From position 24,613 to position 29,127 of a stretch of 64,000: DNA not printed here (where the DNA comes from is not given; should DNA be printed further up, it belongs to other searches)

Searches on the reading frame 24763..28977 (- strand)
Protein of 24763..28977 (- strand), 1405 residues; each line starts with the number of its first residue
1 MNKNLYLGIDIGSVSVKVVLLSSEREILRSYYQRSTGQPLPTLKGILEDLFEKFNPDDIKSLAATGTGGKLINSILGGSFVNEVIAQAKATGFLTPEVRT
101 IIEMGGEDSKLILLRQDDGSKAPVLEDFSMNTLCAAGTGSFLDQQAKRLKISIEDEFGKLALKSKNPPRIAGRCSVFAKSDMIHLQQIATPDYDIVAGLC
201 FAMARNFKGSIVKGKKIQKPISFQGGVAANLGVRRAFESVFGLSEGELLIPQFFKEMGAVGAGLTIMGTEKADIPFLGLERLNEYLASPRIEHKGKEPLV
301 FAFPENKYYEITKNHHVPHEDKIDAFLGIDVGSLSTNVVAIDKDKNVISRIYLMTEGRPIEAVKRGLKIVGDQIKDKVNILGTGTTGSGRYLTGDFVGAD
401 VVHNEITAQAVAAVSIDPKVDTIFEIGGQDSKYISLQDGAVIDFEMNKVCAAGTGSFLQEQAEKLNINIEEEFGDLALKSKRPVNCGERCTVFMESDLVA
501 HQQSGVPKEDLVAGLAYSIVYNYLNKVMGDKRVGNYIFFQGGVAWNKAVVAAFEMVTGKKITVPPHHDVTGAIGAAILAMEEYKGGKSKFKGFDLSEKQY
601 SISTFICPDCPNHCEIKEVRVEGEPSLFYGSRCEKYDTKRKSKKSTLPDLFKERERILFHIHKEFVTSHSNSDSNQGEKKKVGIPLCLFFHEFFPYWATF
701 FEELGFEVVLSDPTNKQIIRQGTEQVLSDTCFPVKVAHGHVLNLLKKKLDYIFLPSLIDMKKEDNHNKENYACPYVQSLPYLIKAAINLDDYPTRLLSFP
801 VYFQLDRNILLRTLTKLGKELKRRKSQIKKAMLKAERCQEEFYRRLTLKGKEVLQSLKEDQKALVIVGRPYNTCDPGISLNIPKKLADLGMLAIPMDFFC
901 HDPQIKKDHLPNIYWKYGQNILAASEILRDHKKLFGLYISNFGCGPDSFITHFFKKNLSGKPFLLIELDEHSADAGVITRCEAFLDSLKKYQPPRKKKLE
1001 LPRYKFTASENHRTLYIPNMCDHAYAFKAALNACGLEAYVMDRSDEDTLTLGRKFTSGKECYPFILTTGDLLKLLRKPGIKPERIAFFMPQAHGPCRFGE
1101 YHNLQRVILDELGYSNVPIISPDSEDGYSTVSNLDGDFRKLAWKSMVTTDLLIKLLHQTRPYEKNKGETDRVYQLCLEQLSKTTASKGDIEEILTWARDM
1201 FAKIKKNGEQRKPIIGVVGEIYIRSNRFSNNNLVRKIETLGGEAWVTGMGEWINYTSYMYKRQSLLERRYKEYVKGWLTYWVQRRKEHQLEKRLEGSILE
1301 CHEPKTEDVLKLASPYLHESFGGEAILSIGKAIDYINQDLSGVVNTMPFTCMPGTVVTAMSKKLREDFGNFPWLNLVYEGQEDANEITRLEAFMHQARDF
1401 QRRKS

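Call 74: search_protein_families(library=pfam, proteins=[window:24763-28977:-], max_evalue=0.00001)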
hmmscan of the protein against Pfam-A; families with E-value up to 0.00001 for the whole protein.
window:24763-28977:- (1405 aa): 2 families
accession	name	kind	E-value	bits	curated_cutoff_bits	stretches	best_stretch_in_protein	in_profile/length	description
PF01869.26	BcrAD_BadFG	-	2.3e-79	267.1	31.5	2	327-579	1-271/271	BadF/BadG/BcrA/BcrD ATPase family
PF09989.15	DUF2229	-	1.1e-75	254.4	29.4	1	681-898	1-217/218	CoA enzyme activase uncharacterised domain (DUF2229)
